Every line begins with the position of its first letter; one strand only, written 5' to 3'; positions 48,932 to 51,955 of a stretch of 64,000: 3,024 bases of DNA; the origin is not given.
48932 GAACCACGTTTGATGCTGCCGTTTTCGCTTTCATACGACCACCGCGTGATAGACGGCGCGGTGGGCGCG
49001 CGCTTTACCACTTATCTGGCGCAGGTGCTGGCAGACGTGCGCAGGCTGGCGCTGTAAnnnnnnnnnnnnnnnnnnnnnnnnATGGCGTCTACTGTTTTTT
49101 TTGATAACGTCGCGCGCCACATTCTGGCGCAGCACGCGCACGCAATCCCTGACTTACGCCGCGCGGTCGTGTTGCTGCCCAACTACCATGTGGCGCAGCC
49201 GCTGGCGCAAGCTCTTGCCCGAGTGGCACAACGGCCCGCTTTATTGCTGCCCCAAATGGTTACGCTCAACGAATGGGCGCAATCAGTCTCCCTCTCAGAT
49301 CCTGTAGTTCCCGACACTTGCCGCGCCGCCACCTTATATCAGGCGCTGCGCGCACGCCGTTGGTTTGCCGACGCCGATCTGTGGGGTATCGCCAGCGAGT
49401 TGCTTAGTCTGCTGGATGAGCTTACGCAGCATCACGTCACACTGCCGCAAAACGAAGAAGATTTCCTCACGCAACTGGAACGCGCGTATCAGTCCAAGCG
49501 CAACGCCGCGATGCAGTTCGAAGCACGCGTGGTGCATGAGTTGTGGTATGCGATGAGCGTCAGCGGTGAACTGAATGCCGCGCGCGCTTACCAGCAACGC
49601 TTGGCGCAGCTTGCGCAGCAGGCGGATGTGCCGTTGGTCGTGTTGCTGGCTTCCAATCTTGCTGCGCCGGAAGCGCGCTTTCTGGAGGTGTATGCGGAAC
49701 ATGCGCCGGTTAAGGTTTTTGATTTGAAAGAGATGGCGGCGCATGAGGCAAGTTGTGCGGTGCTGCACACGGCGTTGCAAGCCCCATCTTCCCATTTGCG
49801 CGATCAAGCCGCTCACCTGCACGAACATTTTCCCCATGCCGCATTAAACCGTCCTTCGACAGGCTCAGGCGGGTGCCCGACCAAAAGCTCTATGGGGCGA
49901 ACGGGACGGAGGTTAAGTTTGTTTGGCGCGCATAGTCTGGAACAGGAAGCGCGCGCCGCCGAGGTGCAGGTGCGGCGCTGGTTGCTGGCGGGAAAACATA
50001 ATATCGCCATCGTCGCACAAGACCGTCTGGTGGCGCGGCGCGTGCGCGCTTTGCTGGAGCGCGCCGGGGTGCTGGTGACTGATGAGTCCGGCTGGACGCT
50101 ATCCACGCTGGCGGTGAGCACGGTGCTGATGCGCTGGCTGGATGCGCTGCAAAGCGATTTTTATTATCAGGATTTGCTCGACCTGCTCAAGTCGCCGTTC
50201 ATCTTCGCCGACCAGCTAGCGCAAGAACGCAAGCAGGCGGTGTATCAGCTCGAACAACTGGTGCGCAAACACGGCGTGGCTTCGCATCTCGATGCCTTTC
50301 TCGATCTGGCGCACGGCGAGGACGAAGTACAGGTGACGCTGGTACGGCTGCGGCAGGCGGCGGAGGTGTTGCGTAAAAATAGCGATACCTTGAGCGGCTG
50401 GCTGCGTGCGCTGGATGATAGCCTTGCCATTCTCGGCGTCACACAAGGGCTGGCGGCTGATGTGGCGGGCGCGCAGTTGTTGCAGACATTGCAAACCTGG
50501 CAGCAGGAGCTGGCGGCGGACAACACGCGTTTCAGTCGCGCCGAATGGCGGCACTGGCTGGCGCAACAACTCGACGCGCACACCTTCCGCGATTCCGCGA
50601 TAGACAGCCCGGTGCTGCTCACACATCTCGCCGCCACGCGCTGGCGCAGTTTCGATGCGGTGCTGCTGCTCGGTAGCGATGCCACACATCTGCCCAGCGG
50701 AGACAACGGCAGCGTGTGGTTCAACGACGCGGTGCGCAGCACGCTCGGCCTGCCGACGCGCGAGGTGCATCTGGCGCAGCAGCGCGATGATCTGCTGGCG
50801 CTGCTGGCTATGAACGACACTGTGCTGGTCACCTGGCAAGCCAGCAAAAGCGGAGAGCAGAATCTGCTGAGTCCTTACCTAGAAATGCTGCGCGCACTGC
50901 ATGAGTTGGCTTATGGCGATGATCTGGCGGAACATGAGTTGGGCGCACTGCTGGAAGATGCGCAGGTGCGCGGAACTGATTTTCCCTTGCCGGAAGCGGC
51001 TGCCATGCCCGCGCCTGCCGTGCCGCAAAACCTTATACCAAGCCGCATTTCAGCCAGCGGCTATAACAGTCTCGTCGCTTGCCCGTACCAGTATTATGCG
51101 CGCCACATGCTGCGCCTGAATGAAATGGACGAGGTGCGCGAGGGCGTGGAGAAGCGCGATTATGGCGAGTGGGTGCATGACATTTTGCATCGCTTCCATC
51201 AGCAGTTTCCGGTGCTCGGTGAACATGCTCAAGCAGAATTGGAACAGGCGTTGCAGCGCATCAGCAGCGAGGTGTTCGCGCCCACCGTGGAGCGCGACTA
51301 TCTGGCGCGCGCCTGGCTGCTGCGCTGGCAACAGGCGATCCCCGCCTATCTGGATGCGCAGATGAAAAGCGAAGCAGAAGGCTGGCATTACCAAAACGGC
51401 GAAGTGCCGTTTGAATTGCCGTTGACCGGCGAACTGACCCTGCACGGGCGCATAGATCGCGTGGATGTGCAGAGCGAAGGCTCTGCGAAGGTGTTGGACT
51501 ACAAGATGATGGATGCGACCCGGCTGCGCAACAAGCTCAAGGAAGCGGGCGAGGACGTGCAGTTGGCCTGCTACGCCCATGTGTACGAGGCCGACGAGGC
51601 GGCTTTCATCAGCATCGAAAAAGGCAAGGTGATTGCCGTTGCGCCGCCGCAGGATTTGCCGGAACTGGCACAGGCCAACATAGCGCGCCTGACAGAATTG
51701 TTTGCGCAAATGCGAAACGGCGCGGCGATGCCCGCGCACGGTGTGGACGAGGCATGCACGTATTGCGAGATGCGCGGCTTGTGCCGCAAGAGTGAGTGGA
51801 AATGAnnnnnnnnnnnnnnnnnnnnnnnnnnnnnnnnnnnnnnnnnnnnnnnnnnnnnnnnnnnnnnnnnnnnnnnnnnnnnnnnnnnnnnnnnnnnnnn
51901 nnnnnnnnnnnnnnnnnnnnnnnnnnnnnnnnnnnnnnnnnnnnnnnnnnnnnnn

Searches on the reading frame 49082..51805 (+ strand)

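Call 56: search_protein_families(library=pfam, proteins=[window:49082-51805:+], max_evalue=0.00001)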
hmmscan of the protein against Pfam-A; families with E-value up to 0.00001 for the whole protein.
window:49082-51805:+ (907 aa): 1 family
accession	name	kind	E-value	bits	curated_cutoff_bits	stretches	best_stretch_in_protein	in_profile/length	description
PF12705.13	PDDEXK_1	-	1.4e-34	120.6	22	1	655-902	1-247/247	PD-(D/E)XK nuclease superfamily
